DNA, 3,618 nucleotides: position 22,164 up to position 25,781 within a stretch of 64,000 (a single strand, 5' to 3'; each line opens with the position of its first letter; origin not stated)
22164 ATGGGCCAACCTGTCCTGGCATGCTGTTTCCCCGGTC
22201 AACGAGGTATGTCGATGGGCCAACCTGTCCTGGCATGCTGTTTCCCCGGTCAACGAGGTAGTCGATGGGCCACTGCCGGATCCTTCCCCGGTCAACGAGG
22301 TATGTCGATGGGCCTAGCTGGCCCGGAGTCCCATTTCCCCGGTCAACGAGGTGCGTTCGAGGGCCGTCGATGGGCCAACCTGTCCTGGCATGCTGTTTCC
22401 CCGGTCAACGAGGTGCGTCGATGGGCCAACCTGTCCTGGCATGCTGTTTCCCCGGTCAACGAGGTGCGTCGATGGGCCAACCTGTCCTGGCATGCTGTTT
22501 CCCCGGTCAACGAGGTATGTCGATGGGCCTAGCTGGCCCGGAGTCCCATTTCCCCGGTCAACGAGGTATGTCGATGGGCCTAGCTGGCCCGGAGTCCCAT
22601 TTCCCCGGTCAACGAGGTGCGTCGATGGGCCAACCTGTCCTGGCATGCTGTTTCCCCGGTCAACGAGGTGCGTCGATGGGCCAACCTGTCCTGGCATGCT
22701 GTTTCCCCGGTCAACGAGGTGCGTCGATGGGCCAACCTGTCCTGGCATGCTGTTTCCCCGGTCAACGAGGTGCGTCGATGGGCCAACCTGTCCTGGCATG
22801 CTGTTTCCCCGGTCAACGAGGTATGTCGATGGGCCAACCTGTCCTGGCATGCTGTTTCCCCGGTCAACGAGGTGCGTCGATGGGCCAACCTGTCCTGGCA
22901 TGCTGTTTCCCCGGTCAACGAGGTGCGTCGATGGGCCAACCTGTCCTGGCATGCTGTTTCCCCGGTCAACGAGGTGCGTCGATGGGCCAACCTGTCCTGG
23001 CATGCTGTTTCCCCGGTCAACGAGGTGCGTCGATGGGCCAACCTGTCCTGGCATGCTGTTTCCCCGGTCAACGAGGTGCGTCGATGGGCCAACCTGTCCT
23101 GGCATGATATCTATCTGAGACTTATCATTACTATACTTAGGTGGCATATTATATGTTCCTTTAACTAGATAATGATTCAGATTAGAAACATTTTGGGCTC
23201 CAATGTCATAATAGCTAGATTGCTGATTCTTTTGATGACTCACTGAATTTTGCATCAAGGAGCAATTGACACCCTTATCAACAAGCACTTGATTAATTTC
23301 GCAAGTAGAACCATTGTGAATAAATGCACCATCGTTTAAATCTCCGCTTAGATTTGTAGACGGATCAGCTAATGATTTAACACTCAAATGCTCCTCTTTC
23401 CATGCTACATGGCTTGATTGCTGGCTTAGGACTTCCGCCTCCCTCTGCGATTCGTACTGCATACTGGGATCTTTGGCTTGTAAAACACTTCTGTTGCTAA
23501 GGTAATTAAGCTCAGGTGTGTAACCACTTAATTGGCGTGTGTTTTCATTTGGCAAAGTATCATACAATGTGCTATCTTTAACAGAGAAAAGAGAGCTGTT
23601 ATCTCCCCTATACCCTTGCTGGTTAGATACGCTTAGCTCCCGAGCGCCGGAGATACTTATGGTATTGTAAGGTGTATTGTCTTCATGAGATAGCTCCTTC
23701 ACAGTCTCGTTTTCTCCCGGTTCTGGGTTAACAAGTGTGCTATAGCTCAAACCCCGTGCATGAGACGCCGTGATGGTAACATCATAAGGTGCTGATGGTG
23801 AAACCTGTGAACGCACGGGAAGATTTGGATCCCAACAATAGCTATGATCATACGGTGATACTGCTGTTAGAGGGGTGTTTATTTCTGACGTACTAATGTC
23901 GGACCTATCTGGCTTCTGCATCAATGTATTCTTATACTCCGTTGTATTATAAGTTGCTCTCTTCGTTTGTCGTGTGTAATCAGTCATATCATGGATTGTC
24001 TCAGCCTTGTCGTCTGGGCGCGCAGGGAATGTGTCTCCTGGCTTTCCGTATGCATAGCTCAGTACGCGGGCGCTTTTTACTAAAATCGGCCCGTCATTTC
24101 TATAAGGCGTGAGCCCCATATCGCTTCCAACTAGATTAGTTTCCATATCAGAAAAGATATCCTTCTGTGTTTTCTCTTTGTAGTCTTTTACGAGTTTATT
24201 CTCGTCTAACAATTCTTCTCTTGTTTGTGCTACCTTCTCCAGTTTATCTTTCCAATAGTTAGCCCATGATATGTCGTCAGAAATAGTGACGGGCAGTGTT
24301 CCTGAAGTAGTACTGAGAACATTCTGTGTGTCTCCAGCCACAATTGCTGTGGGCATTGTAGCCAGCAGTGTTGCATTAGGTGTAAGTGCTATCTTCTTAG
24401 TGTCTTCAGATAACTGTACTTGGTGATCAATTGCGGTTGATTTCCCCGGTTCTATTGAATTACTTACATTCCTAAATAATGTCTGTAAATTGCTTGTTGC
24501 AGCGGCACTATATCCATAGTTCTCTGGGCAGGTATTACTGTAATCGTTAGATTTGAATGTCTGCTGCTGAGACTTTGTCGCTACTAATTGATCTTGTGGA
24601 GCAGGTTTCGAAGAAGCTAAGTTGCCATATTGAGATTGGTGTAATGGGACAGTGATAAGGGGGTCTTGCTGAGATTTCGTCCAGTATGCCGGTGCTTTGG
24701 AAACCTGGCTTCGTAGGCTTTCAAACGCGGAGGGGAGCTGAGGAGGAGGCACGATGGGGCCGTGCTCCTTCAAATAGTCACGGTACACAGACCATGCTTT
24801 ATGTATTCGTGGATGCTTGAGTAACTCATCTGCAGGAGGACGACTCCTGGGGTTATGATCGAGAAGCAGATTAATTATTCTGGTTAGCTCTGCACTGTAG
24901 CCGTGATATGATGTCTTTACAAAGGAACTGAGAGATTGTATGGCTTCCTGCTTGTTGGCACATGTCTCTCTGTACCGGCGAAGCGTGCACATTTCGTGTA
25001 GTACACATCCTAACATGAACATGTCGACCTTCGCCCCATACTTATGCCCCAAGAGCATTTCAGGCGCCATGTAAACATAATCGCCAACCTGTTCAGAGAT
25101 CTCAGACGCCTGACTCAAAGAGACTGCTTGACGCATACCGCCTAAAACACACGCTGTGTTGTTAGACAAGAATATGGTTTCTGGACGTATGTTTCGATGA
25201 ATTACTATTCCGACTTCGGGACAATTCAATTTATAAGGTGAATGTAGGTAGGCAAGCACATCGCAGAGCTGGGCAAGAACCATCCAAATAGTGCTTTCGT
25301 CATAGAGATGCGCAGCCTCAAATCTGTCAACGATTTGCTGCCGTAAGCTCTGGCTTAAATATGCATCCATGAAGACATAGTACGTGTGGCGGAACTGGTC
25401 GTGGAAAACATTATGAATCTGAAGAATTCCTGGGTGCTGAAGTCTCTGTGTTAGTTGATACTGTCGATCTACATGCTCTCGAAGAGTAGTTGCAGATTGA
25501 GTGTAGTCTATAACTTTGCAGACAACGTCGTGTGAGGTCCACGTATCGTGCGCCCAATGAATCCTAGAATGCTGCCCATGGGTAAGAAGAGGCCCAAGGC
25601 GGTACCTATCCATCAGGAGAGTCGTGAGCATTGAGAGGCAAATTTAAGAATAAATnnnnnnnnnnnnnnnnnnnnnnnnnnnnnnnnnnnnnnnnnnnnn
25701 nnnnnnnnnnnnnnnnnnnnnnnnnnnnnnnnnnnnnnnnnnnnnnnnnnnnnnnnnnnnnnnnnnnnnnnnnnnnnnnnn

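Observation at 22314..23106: NEK-like kinase ORF reads seamlessly into the satellite, predicting a (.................)n C-terminal tail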

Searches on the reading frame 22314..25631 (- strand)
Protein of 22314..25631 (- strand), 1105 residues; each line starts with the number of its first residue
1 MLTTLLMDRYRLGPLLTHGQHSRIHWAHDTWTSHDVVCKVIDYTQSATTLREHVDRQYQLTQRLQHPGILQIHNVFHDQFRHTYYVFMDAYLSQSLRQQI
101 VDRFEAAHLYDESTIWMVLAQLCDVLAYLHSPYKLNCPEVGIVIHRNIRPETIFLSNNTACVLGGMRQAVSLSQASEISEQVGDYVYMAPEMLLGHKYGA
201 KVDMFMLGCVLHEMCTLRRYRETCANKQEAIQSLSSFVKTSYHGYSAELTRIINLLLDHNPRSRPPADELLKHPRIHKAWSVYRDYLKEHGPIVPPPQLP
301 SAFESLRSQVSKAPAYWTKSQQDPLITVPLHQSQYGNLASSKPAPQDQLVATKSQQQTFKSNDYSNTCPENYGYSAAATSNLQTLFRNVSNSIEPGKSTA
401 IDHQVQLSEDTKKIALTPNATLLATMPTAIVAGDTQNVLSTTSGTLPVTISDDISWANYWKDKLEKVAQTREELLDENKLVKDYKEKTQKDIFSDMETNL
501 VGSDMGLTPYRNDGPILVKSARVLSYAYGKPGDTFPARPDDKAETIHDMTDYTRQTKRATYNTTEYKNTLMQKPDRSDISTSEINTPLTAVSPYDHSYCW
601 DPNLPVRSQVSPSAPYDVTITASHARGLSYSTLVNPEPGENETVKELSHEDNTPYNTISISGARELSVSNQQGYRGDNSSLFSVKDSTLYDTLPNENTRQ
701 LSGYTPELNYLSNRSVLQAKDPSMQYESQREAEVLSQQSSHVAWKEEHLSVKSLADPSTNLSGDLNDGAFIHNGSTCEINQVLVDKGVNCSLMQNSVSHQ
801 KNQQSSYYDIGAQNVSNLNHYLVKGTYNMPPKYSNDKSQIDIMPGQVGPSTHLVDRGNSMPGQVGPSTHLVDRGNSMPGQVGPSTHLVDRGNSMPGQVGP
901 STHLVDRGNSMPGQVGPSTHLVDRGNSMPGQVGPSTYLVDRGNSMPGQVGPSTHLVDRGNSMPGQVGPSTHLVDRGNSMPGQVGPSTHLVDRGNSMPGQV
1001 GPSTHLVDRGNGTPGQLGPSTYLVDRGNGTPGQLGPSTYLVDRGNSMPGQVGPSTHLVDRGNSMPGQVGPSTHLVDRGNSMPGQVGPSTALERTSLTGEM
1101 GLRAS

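Call 7: find_homologous_proteins(query=window:22314-25631:-)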
Query window:22314-25631:- (1105 aa): 35 proteins with E <= 0.001 among 8000 candidates.
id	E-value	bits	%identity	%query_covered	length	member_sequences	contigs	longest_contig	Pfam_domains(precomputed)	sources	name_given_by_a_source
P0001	0.0e+0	1777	83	85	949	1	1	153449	PF07714.24,PF00069.32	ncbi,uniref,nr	ncbi:Kinase, NEK [Giardia lamblia P15]|uniref:non-specific serine/threonine protein kinase n=1 Tax=G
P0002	0.0e+0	1562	76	81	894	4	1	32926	PF07714.24,PF00069.32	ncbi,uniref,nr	ncbi:Serine/threonine protein kinase [Giardia duodenalis assemblage B]|uniref:non-specific serine/th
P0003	1.0e-12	65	29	14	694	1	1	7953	PF07714.24,PF00069.32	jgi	jgi:serine/threonine protein kinase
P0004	3.4e-7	47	26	24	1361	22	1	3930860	PF07714.24,PF00069.32,PF19431.5,PF14531.13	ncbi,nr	ncbi:hypothetical protein MKX08_010191 [Trichoderma sp. CBMAI-0020]|nr:hypothetical protein MKX08_01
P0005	5.9e-7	46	26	24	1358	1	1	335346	PF07714.24,PF00069.32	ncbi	ncbi:map kinase [Trichoderma ceciliae]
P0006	2.4e-6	44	27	24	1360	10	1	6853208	PF07714.24,PF00069.32,PF19431.5,PF14531.13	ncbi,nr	ncbi:hypothetical protein TgHK011_006396 [Trichoderma gracile]|nr:hypothetical protein TgHK011_00639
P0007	2.7e-6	44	27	24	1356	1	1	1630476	PF07714.24,PF00069.32,PF19431.5,PF14531.13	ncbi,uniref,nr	ncbi:map kinase [Trichoderma citrinoviride]|uniref:MAP kinase kinase kinase n=1 Tax=Trichoderma citr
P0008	2.8e-6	44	28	19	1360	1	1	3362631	PF07714.24,PF00069.32,PF19431.5,PF14531.13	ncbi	ncbi:hypothetical protein GGI43DRAFT_151749 [Trichoderma evansii]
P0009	3.2e-6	44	28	19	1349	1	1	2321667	PF07714.24,PF00069.32,PF19431.5,PF14531.13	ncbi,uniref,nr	ncbi:Ssk2-type MAP kinase [Patellaria atrata CBS 101060]|uniref:MAP kinase kinase kinase n=1 Tax=Pat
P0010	4.5e-6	43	26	24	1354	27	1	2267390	PF07714.24,PF00069.32,PF14531.13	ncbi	ncbi:map kinase [Trichoderma velutinum]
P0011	7.0e-6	43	26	25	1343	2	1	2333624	PF07714.24,PF00069.32,PF19431.5,PF14531.13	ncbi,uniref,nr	ncbi:Ssk2-type MAP kinase [Mytilinidion resinicola]|uniref:MAP kinase kinase kinase n=1 Tax=Mytilini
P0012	7.3e-6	42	29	14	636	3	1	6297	PF07714.24,PF00069.32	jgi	-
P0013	1.6e-5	41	26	24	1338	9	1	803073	PF07714.24,PF00069.32,PF19431.5,PF03109.23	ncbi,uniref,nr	ncbi:unnamed protein product [Clonostachys rhizophaga]|uniref:MAP kinase kinase kinase n=1 Tax=Clono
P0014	1.7e-5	41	25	24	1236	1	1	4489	PF07714.24,PF00069.32,PF19431.5,PF14531.13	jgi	jgi:mitogen-activated protein kinase kinase kinase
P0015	2.8e-5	41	27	24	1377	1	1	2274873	PF07714.24,PF00069.32,PF19431.5,PF14531.13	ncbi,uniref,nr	ncbi:MAP kinase [Sodiomyces alkalinus F11]|uniref:MAP kinase kinase kinase n=1 Tax=Sodiomyces alkali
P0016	2.8e-5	40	26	24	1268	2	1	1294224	PF07714.24,PF00069.32,PF19431.5,PF14531.13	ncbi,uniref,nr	ncbi:Ssk2-type MAP kinase [Elsinoe ampelina]|uniref:mitogen-activated protein kinase n=1 Tax=Elsinoe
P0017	3.6e-5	40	27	24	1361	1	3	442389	PF07714.24,PF00069.32,PF19431.5,PF14531.13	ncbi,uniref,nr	ncbi:hypothetical protein DL766_007910 [Monosporascus sp. MC13-8B]|uniref:MAP kinase kinase kinase n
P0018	3.8e-5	40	26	19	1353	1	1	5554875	PF07714.24,PF00069.32,PF19431.5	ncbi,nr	ncbi:hypothetical protein GGR56DRAFT_68120 [Xylariaceae sp. FL0804]|nr:hypothetical protein GGR56DRA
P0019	3.9e-5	40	24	24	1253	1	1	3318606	PF07714.24,PF00069.32,PF19431.5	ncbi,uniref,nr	ncbi:MAP kinase [Xylona heveae TC161]|uniref:mitogen-activated protein kinase n=1 Tax=Xylona heveae 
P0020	3.9e-5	40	26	24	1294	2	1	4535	PF07714.24,PF00069.32,PF19431.5,PF14531.13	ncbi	ncbi:hypothetical protein LTR04_001233, partial [Oleoguttula sp. CCFEE 6159]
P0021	5.7e-5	40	26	24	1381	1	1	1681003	PF07714.24,PF00069.32,PF19431.5,PF14531.13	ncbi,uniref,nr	ncbi:hypothetical protein BDV96DRAFT_538558 [Lophiotrema nucula]|uniref:MAP kinase kinase kinase n=1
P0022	7.0e-5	39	26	24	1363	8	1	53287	PF07714.24,PF00069.32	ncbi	ncbi:DL-glycerol-3-phosphatase [Pestalotiopsis sp. IQ-011]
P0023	8.4e-5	39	26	24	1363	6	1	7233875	PF07714.24,PF00069.32,PF14531.13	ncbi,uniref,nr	ncbi:hypothetical protein PFICI_01474 [Pestalotiopsis fici W106-1]|uniref:MAP kinase kinase kinase n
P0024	1.5e-4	38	26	20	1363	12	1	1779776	PF07714.24,PF00069.32,PF19431.5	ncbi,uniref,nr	ncbi:putative STE STE11 SSK protein kinase [Rosellinia necatrix]|uniref:MAP kinase kinase kinase n=1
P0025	1.9e-4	38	24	24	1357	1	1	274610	PF07714.24,PF00069.32,PF19431.5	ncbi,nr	ncbi:hypothetical protein F5Y15DRAFT_281231 [Xylariaceae sp. FL0016]|nr:hypothetical protein F5Y15DR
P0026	2.6e-4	37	27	24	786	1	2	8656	PF07714.24,PF00069.32,PF03109.23,PF01636.30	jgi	jgi:serine/threonine-protein kinase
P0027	2.6e-4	37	27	19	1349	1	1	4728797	PF07714.24,PF00069.32,PF19431.5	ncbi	ncbi:Suppressor of Sensor Kinase (SLN1) [Amphichorda felina]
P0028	2.9e-4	37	24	24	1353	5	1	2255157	PF07714.24,PF00069.32,PF19431.5,PF03109.23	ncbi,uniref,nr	ncbi:MAP kinase kinase kinase wis4 [Colletotrichum orbiculare MAFF 240422]|uniref:MAP kinase kinase 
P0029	3.7e-4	37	27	19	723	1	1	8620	PF07714.24,PF00069.32,PF14531.13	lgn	-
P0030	4.3e-4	37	27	21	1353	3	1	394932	PF07714.24,PF00069.32,PF19431.5,PF14531.13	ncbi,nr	ncbi:hypothetical protein HOY80DRAFT_60228 [Tuber brumale]|nr:hypothetical protein HOY80DRAFT_60228 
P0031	4.5e-4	37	29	15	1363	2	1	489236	PF07714.24,PF00069.32,PF19431.5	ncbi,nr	ncbi:hypothetical protein F4678DRAFT_466399 [Xylaria arbuscula]|nr:hypothetical protein F4678DRAFT_4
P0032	5.2e-4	36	25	24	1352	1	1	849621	PF07714.24,PF00069.32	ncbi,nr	ncbi:MAP kinase [Xylariaceae sp. FL0255]|nr:MAP kinase [Xylariaceae sp. FL0255]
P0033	7.4e-4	36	28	19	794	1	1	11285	PF07714.24,PF00069.32,PF03109.23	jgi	jgi:serine/threonine protein kinase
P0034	8.3e-4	36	24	24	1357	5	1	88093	PF07714.24,PF00069.32,PF19431.5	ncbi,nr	ncbi:hypothetical protein F5X96DRAFT_162874 [Biscogniauxia mediterranea]|nr:hypothetical protein F5X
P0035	8.8e-4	36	28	19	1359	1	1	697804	PF07714.24,PF00069.32,PF19431.5,PF14531.13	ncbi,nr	ncbi:hypothetical protein F4802DRAFT_74472 [Xylaria palmicola]|nr:hypothetical protein F4802DRAFT_74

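Call 8: search_protein_families(library=pfam, proteins=[window:22314-25631:-], max_evalue=0.01)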
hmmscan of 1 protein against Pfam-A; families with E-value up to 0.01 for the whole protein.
window:22314-25631:- (1105 aa): 2 families
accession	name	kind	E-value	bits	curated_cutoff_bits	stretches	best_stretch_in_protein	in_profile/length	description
PF00069.31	Pkinase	-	9.6e-30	104.3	31.7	1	15-274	6-261/263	Protein kinase domain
PF07714.23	PK_Tyr_Ser-Thr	-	2.2e-14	53.8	23.1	1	21-272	12-256/258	Protein tyrosine and serine/threonine kinase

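Call 10: find_encoding_contigs(protein=P0001, flank=10000, max_places=4)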
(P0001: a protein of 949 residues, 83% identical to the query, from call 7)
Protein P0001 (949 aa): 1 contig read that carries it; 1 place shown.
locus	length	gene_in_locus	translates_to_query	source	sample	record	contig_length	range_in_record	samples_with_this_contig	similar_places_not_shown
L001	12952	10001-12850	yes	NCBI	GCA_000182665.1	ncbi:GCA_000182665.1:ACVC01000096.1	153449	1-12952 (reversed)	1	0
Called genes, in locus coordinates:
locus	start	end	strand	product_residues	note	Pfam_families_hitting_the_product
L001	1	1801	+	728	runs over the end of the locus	-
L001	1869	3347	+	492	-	PF01154:HMG_CoA_synt_N, PF08540:HMG_CoA_synt_C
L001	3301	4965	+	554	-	PF00069:Pkinase, PF07714:PK_Tyr_Ser-Thr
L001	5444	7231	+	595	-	PF00069:Pkinase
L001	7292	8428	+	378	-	PF07714:PK_Tyr_Ser-Thr, PF00069:Pkinase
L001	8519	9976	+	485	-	PF00069:Pkinase, PF07714:PK_Tyr_Ser-Thr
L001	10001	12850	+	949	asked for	PF00069:Pkinase, PF07714:PK_Tyr_Ser-Thr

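Call 11: find_encoding_contigs(protein=P0002, flank=10000, max_places=4)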
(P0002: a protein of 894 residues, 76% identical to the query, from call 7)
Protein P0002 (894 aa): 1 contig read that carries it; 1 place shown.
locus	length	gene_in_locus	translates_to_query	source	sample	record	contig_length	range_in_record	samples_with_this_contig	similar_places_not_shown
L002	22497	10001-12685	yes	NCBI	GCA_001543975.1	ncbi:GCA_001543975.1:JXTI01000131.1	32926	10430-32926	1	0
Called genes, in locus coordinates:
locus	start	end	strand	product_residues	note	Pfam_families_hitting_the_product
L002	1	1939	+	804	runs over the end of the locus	-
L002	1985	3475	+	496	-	PF01154:HMG_CoA_synt_N, PF08540:HMG_CoA_synt_C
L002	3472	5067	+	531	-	PF00069:Pkinase, PF07714:PK_Tyr_Ser-Thr (weak)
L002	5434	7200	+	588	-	PF00069:Pkinase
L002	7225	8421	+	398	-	PF07714:PK_Tyr_Ser-Thr, PF00069:Pkinase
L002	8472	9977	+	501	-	PF00069:Pkinase, PF07714:PK_Tyr_Ser-Thr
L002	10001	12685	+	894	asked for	PF00069:Pkinase, PF07714:PK_Tyr_Ser-Thr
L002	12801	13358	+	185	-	-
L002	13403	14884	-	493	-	-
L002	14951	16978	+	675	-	PF12796:Ank_2, PF13637:Ank_4 (faint), PF00023:Ank (faint), PF13606:Ank_3 (faint), PF13857:Ank_5 (faint), PF12796:Ank_2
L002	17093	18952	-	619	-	PF00481:PP2C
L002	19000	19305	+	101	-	-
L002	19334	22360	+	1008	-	-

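Call 20: list_cluster_members(proteins=[P0002, P0001])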
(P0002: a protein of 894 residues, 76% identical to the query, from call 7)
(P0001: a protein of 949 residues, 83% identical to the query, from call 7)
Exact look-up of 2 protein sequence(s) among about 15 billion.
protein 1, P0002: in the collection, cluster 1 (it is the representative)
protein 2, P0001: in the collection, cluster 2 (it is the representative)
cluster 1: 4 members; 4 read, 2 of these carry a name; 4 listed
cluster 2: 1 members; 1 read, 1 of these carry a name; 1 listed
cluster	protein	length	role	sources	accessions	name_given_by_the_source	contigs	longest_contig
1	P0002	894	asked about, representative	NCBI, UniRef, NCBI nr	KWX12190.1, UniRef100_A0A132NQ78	Serine/threonine protein kinase [Giardia duodenalis assemblage B] | non-specific serine/threonine protein kinase n=1 Tax=Giardia duodenalis assemblage B ... | Serine/threonine protein kinase [Giardia intestinalis assemblage B]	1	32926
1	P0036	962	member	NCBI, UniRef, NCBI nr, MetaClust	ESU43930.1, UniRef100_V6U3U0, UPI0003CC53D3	Serine/threonine protein kinase [Giardia duodenalis] | non-specific serine/threonine protein kinase n=1 Tax=Giardia intestinalis TaxID=5741 ... | Serine/threonine protein kinase [Giardia intestinalis]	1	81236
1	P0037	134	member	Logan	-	-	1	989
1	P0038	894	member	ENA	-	-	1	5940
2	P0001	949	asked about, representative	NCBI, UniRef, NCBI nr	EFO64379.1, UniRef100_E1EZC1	Kinase, NEK [Giardia lamblia P15] | non-specific serine/threonine protein kinase n=1 Tax=Giardia intestinalis (strain P15) ...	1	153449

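Call 44: find_encoding_contigs(protein=P0036, flank=3000, max_places=3)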
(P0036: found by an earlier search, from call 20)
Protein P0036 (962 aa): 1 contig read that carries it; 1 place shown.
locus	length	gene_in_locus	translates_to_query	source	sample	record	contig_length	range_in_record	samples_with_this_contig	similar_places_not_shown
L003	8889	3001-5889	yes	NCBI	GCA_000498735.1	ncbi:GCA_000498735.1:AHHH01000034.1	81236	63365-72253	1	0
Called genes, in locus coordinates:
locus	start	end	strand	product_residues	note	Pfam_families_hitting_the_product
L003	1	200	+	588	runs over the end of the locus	PF00069:Pkinase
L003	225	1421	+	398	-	PF07714:PK_Tyr_Ser-Thr, PF00069:Pkinase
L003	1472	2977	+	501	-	PF00069:Pkinase, PF07714:PK_Tyr_Ser-Thr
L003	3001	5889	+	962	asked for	PF00069:Pkinase, PF07714:PK_Tyr_Ser-Thr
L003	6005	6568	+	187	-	-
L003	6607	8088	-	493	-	-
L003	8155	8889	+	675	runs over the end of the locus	PF12796:Ank_2, PF13637:Ank_4 (faint), PF00023:Ank (faint), PF13606:Ank_3 (faint), PF13857:Ank_5 (faint), PF12796:Ank_2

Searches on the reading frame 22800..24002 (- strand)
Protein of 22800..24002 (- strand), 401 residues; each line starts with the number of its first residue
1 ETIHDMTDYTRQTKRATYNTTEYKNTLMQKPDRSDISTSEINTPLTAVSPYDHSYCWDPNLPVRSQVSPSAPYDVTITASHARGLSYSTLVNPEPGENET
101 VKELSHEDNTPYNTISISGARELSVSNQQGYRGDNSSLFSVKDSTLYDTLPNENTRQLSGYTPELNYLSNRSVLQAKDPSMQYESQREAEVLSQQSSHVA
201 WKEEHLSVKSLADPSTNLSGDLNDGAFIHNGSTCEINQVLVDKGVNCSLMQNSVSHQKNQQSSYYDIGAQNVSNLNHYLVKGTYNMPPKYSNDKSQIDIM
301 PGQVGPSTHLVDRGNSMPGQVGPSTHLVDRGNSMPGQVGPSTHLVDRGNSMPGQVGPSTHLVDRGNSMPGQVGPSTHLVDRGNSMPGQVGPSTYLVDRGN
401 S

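Call 74: search_protein_representatives(protein=window:22800-24002:-)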
Query: 401 residues. Proteins with E-value up to 0.001 (for the whole library): 12; up to 1e-10: 2; up to 1e-30: 1. The best 12 are listed.
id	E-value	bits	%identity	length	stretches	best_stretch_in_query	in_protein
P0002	2.1e-154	531.0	72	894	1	2-350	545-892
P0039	8.9e-13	64.8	41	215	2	296-383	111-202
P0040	1.4e-10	57.6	31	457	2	310-389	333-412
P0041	2.0e-08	50.5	38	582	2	320-397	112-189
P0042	2.2e-06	43.8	42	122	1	322-383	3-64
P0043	2.6e-06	43.5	33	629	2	267-392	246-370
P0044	1.6e-05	40.9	33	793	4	265-400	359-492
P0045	3.0e-05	40.0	36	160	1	300-391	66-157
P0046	1.1e-04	38.1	36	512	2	310-395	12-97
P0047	1.5e-04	37.8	38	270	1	299-393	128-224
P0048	4.6e-04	36.2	27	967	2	285-399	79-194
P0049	7.1e-04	35.5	40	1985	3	300-399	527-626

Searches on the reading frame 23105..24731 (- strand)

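Call 68: search_protein_families(library=pfam, proteins=[window:23105-24731:-], max_evalue=1)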
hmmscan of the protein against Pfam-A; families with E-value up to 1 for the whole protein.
window:23105-24731:- (542 aa): 0 families
